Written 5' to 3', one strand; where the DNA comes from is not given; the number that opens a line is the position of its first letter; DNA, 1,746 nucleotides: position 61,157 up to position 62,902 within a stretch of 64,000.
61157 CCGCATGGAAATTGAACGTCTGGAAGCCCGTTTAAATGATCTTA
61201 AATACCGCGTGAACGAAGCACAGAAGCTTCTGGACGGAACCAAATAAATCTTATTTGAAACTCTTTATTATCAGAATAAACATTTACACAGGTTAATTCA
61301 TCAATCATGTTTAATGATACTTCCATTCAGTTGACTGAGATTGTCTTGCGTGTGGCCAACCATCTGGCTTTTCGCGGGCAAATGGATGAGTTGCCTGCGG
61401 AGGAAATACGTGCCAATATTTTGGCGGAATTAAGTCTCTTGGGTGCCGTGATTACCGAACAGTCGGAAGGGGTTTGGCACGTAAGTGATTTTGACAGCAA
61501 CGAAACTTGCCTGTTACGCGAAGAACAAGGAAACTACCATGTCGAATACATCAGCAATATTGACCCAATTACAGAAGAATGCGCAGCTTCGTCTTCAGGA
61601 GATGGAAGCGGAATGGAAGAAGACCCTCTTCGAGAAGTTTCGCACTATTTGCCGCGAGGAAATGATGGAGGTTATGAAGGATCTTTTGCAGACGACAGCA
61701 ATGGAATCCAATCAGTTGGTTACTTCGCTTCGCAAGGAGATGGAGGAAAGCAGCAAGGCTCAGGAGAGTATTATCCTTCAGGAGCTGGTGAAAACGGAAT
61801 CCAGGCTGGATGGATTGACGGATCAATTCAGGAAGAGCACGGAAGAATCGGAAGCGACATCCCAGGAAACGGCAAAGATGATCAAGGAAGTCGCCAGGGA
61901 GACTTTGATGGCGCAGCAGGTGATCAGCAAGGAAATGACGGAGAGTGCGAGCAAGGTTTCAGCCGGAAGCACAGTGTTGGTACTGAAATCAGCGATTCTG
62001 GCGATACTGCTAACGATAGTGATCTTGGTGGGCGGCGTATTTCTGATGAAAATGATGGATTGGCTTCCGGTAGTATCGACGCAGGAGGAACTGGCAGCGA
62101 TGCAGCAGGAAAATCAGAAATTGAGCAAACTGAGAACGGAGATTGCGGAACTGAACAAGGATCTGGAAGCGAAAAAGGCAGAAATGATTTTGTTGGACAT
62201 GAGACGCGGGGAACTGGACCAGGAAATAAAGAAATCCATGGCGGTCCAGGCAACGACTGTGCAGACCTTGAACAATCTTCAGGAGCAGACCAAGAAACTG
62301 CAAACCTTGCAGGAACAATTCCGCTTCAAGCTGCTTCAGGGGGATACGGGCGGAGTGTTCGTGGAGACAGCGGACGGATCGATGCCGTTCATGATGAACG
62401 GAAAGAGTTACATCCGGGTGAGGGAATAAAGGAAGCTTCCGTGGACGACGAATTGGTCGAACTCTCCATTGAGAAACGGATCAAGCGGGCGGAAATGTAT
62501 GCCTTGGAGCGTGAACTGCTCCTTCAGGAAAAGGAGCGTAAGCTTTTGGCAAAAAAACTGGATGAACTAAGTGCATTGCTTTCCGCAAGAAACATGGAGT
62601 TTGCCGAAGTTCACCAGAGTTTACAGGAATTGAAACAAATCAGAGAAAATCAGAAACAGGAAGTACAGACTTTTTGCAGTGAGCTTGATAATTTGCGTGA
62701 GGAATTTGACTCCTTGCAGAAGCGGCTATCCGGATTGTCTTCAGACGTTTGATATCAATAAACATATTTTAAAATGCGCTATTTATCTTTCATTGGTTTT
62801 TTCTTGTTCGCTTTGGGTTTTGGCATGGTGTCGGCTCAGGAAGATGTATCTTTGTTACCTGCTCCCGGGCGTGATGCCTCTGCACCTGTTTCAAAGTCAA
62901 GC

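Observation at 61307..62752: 945-nt same-strand dual-frame open region: a 481-aa ORF fully contains a 314-aa ORF in the +1 frame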

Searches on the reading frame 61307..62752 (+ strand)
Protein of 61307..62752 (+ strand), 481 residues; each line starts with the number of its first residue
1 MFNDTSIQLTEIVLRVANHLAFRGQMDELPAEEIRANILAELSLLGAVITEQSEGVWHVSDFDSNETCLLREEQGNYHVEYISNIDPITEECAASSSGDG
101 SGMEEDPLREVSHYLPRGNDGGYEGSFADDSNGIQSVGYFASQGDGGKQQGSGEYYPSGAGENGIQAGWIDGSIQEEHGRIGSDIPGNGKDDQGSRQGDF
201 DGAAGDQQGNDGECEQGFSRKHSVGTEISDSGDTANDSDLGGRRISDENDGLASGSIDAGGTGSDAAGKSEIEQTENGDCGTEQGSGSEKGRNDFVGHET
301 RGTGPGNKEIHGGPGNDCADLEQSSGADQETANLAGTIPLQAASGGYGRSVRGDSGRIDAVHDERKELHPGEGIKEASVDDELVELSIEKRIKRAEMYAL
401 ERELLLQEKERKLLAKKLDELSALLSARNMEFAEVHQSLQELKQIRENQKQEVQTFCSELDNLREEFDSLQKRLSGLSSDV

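Call 6: search_protein_families(library=pfam, proteins=[window:61307-62752:+], max_evalue=0.01)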
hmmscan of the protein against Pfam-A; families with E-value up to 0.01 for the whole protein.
window:61307-62752:+ (481 aa): 3 families
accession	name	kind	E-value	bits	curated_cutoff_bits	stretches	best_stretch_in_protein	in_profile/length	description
PF19220.6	Rod_CreS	-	0.0041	16.6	100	1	358-478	36-159/359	Crescentin, rod domain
PF07889.17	DUF1664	-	0.0057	17.1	34.6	1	410-479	42-115/124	Protein of unknown function (DUF1664)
PF14817.11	HAUS5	-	0.0065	15.8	25.6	1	430-480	291-342/643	HAUS augmin-like complex subunit 5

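Call 8: find_homologous_proteins(query=window:61307-62749:+)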
Query window:61307-62749:+ (481 aa): 2 proteins with E <= 0.001 among 8000 candidates.
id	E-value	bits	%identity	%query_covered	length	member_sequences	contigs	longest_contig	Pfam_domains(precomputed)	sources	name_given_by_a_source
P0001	0.0e+0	1049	100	100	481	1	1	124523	-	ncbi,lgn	-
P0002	7.2e-91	324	40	99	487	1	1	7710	-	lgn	-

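Call 10: find_encoding_contigs(protein=P0002, flank=6000, max_places=4)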
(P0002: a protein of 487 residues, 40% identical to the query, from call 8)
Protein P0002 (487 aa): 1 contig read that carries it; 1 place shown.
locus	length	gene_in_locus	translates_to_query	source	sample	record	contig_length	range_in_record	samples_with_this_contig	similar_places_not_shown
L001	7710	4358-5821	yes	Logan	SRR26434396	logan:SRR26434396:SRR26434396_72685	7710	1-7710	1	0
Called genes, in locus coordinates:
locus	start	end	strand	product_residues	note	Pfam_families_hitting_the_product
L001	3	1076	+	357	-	?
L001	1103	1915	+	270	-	PF07963:N_methyl (weak)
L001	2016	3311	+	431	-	-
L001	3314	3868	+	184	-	-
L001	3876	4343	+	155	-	-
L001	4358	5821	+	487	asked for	-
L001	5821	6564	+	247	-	-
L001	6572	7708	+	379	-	?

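Call 11: find_encoding_contigs(protein=P0001, flank=3000, max_places=3)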
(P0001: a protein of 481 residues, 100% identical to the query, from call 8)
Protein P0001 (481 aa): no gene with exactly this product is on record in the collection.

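Call 43: search_protein_families(library=ncbifam, proteins=[window:61307-62749:+], max_evalue=0.01)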
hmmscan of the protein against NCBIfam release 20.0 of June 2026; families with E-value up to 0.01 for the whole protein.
window:61307-62749:+ (481 aa): 2 families
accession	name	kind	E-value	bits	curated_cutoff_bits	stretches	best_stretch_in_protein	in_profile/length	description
TIGR02169.1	SMC_prok_A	equivalog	0.00084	17.1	729.4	1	375-477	683-785/1165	chromosome segregation protein SMC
TIGR02168.1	SMC_prok_B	equivalog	0.0055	14.5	567.35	1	389-475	317-403/1181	chromosome segregation protein SMC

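Call 45: predict_structure(alignment_id=A4)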
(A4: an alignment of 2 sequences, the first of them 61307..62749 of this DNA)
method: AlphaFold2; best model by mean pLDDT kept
length: 481 residues; sequences in the alignment: 2
mean_pLDDT: 54.3   pTM: 0.23
mean pLDDT of the five models: 54.3, 51.2, 49.1, 49.0, 46.8
residues with pLDDT >= 90: 99; 70-90: 76; 50-70: 8; < 50: 298
segments of 3 or more residues with pLDDT < 50: 1-5, 85-377
pLDDT, mean of each block of 10 residues (from residue 1): 52 87 86 89 87 87 80 83 50 36 35 33 31 30 29 29 31 31 32 35 32 32 34 35 34 33 35 35 32 31 31 29 29 31 34 35 35 48 87 95 97 97 97 97 98 97 97 88 54
secondary structure, 60 per line:
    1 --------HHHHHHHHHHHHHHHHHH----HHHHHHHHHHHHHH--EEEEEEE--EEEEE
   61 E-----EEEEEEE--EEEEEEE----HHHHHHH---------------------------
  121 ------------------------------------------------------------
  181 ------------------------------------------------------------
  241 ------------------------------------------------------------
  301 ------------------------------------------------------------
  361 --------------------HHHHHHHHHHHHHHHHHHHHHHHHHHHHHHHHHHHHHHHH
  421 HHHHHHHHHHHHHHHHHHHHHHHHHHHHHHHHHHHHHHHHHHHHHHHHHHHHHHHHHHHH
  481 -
elements in order: H9-26 H31-44 E47-53 E56-61 E67-73 E76-82 H87-93 H381-480

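Call 50: fold_search(model_id=the predicted structure, library=pdb)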
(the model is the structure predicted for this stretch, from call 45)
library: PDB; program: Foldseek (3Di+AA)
matches with E <= 10: 570; with E <= 0.001: 0
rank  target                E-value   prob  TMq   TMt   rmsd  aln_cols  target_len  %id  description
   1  4x7p_A                7.1e-02  0.23  0.07  0.07  11.3        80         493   10  Crystal structure of apo S. aureus TarM (released 2015-02-18)
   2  4x7r_A                1.0e-01  0.69  0.09  0.09   8.3        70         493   11  Crystal structure of S. aureus TarM G117R mutant in complex with Fondaparinux, alpha-GlcNAc-glycerol and UDP (released 2015-02-25)
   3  4wac                  3.8e-01  0.38  0.09  0.08   8.5        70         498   11  Crystal Structure of TarM (released 2015-02-25)
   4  5t87_H                4.1e-01  0.44  0.08  0.41   3.6        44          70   18  Crystal structure of CDI complex from Cupriavidus taiwanensis LMG 19424 (released 2017-09-13)
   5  8bao_B                4.1e-01  0.25  0.07  0.10  11.5        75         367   11  Dysgonamonadaceae bacterium CRISPR ancillary nuclease 2 (released 2022-11-30)
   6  5t87_E                4.3e-01  0.41  0.08  0.41   7.7        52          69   17  Crystal structure of CDI complex from Cupriavidus taiwanensis LMG 19424 (released 2017-09-13)
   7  5t87_F                4.3e-01  0.41  0.08  0.39   7.7        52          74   17  Crystal structure of CDI complex from Cupriavidus taiwanensis LMG 19424 (released 2017-09-13)
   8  8phj_Y                4.6e-01  0.20  0.09  0.11  11.3        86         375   15  cA4-bound Cami1 in complex with 70S ribosome (released 2023-12-13)
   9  8vl3_MODEL_1_A        4.9e-01  0.33  0.10  0.36  11.7        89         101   12  Solution NMR structure of de novo designed protein F3 parent (released 2024-08-07)
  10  8etf_C                6.8e-01  0.20  0.06  0.08  17.1        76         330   18  Bile Salt Hydrolase B from Lactobacillus gasseri with covalent inhibitor bound (released 2023-11-01)
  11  5jui_B                6.8e-01  0.06  0.05  0.12  26.7       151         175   17  domain-swapped dimer of the the KRT10-binding region (BR) of PsrP (released 2017-03-15)
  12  7qd7                  7.3e-01  0.28  0.09  0.09   8.3        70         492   13  TarM(Se)_G117R (released 2023-05-10)
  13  5cdw_H                7.3e-01  0.16  0.09  0.29   9.9        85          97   15  Crystal Structure Analysis of a mutant Grb2 SH2 domain (W121G) with a pYVNV peptide (released 2016-05-25)
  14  6lhe_B                7.8e-01  0.72  0.07  0.14   1.9        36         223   17  Crystal Structure of Gold-bound NDM-1 (released 2020-09-16)
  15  1iho_A                7.8e-01  0.25  0.09  0.14  11.0        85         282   10  CRYSTAL APO-STRUCTURE OF PANTOTHENATE SYNTHETASE FROM E. COLI (released 2001-05-30)
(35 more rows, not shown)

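Call 71: search_protein_representatives(alignment_id=A4)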
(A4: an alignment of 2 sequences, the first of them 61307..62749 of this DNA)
Query: 2 sequences, 491 profile positions. Proteins with E-value up to 0.001 (for the whole library): 3; up to 1e-10: 2; up to 1e-30: 2. The best 3 are listed.
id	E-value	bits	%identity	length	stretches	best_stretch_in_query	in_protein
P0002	2.8e-278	940.2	-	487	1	1-491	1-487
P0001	6.8e-272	919.2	-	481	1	1-487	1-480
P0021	1.4e-05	40.8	-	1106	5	36-95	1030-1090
